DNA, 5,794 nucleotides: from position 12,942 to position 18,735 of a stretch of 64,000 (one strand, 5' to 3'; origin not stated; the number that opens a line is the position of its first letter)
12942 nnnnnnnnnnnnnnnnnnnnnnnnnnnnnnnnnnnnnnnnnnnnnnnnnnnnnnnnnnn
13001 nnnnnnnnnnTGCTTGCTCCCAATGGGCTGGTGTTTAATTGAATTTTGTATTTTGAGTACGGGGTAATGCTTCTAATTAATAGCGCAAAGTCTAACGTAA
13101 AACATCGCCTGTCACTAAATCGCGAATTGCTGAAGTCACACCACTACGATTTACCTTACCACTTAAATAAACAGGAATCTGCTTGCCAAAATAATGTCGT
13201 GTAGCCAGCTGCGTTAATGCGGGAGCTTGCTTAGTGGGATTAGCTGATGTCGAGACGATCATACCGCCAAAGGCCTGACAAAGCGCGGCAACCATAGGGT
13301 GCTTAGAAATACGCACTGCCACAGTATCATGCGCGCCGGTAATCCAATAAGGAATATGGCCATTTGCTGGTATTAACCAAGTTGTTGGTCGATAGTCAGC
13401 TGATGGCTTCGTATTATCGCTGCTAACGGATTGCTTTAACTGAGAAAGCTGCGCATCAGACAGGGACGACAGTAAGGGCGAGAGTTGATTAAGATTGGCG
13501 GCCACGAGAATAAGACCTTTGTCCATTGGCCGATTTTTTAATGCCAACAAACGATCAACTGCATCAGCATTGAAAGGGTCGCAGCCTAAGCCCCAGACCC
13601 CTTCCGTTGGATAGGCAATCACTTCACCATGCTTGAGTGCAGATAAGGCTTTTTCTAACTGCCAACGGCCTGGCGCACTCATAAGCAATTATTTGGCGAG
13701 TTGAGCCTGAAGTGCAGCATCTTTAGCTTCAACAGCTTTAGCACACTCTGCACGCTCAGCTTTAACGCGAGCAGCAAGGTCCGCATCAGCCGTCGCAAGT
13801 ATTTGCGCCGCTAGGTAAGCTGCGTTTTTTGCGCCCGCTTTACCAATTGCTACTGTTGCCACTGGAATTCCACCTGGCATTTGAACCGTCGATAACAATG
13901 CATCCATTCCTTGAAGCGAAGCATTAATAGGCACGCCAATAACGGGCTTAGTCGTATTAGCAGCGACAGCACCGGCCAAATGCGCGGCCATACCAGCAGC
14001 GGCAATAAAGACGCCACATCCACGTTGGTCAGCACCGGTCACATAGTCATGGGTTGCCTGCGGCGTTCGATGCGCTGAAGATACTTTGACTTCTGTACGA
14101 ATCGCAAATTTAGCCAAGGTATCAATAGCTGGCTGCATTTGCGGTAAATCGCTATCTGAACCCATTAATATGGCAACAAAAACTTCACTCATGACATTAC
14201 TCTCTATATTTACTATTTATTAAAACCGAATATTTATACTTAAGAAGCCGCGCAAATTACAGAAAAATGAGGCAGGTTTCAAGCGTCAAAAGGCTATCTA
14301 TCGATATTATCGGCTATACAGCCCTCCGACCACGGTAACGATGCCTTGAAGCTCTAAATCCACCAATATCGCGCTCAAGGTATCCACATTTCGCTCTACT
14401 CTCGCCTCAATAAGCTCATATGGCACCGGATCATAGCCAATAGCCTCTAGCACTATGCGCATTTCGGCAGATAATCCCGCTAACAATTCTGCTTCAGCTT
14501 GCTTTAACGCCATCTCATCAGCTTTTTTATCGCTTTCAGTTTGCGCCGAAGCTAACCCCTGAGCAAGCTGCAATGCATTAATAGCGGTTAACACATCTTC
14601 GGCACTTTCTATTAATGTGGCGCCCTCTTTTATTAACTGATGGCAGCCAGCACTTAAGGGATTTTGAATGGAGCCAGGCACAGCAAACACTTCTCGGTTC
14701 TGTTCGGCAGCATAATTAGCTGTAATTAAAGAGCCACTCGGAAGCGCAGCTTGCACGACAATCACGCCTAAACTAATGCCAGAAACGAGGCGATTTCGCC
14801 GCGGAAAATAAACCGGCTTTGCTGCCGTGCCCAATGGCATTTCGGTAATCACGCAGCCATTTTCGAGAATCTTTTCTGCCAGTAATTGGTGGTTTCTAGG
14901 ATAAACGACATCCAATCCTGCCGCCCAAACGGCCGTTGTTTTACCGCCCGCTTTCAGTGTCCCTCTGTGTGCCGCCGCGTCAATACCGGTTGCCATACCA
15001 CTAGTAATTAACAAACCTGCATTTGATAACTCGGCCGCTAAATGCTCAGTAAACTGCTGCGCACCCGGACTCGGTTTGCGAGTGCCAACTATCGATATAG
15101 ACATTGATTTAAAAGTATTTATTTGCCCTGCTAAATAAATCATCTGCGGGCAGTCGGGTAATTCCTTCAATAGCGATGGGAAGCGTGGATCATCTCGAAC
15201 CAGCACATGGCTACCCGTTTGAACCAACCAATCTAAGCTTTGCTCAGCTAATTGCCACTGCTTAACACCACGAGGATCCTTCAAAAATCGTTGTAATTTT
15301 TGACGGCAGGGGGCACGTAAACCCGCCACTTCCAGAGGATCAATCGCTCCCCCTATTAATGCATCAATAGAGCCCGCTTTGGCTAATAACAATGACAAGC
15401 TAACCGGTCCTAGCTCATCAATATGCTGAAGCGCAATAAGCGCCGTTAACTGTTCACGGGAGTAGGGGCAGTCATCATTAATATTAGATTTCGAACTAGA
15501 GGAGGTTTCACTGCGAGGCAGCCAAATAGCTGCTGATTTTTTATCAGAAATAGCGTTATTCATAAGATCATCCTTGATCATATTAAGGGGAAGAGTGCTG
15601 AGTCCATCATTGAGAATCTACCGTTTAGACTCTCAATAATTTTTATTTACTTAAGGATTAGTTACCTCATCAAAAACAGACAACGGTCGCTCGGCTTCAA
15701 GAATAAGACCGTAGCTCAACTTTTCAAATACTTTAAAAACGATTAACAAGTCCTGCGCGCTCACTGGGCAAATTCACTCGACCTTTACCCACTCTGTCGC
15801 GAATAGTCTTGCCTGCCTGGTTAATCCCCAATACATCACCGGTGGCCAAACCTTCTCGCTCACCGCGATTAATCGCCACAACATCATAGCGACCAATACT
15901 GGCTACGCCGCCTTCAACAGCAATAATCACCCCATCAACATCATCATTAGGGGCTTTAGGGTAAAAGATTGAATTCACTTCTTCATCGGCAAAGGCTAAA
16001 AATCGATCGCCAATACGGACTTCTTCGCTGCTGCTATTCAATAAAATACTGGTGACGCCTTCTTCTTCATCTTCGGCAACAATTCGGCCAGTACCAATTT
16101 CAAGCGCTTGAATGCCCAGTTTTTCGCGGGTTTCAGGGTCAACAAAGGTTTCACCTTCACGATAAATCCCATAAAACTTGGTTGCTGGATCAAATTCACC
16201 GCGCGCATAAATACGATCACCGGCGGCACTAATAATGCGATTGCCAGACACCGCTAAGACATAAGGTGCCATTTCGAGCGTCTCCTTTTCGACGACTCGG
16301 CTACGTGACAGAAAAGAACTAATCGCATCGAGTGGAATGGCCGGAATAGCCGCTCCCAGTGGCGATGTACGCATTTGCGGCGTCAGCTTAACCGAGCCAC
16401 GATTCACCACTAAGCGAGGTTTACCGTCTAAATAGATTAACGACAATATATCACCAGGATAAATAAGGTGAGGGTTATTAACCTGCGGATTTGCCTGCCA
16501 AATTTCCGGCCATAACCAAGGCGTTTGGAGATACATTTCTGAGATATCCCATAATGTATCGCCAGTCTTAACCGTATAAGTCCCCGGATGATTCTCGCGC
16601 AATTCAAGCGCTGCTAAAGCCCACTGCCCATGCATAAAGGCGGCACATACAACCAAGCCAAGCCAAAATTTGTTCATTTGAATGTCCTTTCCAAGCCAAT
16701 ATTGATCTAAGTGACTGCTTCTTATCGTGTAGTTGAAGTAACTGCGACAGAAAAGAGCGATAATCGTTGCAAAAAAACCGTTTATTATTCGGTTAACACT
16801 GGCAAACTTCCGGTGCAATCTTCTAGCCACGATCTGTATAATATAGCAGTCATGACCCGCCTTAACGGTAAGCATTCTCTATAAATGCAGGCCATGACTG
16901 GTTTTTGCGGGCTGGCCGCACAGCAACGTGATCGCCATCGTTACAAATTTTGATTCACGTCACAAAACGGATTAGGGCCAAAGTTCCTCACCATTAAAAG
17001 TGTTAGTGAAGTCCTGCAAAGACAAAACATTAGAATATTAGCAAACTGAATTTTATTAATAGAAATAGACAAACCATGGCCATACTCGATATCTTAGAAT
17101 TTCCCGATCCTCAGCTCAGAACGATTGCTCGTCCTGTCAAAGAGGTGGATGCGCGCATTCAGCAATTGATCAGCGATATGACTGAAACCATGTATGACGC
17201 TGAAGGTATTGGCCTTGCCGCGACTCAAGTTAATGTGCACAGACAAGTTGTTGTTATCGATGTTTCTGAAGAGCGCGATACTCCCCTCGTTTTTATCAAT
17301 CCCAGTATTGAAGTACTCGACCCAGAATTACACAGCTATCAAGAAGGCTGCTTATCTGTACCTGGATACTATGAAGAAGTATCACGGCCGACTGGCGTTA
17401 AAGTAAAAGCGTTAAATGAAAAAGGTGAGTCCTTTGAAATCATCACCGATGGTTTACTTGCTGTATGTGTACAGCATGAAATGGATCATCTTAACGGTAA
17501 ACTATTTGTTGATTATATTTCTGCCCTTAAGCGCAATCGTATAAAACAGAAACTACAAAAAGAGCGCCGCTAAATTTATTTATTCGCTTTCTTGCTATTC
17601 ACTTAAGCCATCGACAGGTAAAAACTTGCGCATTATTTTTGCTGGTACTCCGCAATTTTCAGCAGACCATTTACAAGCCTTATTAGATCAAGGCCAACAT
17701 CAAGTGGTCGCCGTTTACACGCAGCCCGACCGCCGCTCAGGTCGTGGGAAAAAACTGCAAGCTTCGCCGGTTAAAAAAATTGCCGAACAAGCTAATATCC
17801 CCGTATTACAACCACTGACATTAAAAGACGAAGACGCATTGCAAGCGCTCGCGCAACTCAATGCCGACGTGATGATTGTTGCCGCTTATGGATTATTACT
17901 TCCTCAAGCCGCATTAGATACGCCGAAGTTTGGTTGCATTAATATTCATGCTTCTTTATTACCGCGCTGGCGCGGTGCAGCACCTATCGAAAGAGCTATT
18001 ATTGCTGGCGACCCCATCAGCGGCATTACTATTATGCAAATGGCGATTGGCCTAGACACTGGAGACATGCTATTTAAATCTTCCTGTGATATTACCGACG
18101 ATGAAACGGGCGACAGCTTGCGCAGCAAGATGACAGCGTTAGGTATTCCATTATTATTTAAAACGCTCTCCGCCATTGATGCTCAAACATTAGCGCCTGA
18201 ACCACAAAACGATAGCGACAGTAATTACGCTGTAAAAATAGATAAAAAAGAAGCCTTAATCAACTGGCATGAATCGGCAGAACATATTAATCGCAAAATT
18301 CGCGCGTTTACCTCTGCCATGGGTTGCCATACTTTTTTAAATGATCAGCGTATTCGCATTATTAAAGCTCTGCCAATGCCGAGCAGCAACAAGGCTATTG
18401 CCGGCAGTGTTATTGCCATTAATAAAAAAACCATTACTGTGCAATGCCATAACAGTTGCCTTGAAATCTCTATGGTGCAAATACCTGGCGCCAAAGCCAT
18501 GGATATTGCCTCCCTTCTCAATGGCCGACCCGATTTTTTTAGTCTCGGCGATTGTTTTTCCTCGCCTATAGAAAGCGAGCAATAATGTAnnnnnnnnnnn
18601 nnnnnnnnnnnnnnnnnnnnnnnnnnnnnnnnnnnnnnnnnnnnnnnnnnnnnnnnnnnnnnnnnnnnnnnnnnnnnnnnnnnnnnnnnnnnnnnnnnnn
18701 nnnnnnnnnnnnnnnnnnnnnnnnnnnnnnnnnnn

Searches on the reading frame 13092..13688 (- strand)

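Call 85: search_protein_families(library=pfam, proteins=[window:13092-13688:-], max_evalue=0.00001)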
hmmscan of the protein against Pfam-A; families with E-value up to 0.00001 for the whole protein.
window:13092-13688:- (198 aa): 1 family
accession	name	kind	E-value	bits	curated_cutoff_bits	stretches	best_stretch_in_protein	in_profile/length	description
PF01300.24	Sua5_yciO_yrdC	-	6.9e-40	136.9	25.1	1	17-195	2-173/178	Telomere recombination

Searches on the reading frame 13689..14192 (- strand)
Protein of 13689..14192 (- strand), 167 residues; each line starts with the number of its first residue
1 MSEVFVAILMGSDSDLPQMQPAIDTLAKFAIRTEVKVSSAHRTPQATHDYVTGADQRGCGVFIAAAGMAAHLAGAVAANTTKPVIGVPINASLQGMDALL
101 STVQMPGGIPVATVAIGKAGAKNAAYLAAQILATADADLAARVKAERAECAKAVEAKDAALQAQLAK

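Call 85: search_protein_families(library=pfam, proteins=[window:13689-14192:-], max_evalue=0.00001)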
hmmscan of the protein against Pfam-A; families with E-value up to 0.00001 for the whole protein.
window:13689-14192:- (167 aa): 1 family
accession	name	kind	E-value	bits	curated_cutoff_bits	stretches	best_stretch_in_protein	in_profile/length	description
PF00731.26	AIRC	-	3.7e-58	195.7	30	1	6-151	2-146/148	AIR carboxylase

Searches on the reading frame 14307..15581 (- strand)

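Call 85: search_protein_families(library=pfam, proteins=[window:14307-15581:-], max_evalue=0.00001)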
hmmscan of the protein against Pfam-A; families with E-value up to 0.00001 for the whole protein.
window:14307-15581:- (424 aa): 2 families
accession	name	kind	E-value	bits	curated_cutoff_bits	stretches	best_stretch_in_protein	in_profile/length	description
PF02481.21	DNA_processg_A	-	7.1e-72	241.5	29.6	1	122-325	5-211/212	DNA recombination-mediator protein A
PF17782.7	DprA_WH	-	8.8e-09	35.7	22.9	1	363-420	3-60/61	DprA winged helix domain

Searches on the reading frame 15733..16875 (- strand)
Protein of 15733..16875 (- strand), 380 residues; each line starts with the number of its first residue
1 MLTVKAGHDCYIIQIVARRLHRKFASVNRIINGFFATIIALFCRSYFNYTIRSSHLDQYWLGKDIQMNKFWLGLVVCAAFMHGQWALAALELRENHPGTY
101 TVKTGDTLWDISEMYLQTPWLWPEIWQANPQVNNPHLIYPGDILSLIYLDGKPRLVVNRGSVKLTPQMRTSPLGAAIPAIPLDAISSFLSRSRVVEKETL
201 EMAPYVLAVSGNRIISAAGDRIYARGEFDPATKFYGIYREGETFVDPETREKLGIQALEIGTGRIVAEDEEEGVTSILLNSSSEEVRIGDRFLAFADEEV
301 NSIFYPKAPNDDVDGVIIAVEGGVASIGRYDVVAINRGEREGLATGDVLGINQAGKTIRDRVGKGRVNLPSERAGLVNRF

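Call 85: search_protein_families(library=pfam, proteins=[window:15733-16875:-], max_evalue=0.00001)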
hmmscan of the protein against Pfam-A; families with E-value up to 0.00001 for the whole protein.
window:15733-16875:- (380 aa): 1 family
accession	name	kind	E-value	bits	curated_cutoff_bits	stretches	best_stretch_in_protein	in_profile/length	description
PF01476.26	LysM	-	8.7e-11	42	20.9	1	100-145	1-41/43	LysM domain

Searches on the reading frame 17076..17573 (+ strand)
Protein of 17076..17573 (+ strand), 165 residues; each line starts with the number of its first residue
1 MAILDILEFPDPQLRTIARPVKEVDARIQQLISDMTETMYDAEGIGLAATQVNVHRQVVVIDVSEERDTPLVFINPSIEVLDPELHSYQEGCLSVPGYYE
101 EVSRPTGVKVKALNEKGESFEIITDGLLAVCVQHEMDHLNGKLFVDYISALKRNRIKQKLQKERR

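Call 85: search_protein_families(library=pfam, proteins=[window:17076-17573:+], max_evalue=0.00001)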
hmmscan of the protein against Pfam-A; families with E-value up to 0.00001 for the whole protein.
window:17076-17573:+ (165 aa): 1 family
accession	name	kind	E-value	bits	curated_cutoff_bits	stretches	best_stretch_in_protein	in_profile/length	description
PF01327.26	Pep_deformylase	-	6.2e-53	179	22.8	1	4-153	2-155/156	Polypeptide deformylase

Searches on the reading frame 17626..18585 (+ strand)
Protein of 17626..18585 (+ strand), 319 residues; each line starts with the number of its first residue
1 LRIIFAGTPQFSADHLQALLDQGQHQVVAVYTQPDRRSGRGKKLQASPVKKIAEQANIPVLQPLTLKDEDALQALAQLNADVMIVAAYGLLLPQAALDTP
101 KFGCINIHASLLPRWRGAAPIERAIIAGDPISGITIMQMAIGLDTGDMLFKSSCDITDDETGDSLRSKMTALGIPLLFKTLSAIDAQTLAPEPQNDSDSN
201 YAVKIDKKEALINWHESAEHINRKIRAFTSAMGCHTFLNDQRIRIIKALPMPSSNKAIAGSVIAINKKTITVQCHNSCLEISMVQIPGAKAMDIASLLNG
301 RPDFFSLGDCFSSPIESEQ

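Call 85: search_protein_families(library=pfam, proteins=[window:17626-18585:+], max_evalue=0.00001)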
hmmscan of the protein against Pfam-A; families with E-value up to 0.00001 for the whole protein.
window:17626-18585:+ (319 aa): 2 families
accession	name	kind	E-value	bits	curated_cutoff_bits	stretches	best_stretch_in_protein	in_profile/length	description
PF00551.24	Formyl_trans_N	-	2.3e-47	161.5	26.1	1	1-173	1-173/181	Formyl transferase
PF02911.23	Formyl_trans_C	-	9.5e-26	90.3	21.1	1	204-301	1-99/100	Formyl transferase, C-terminal domain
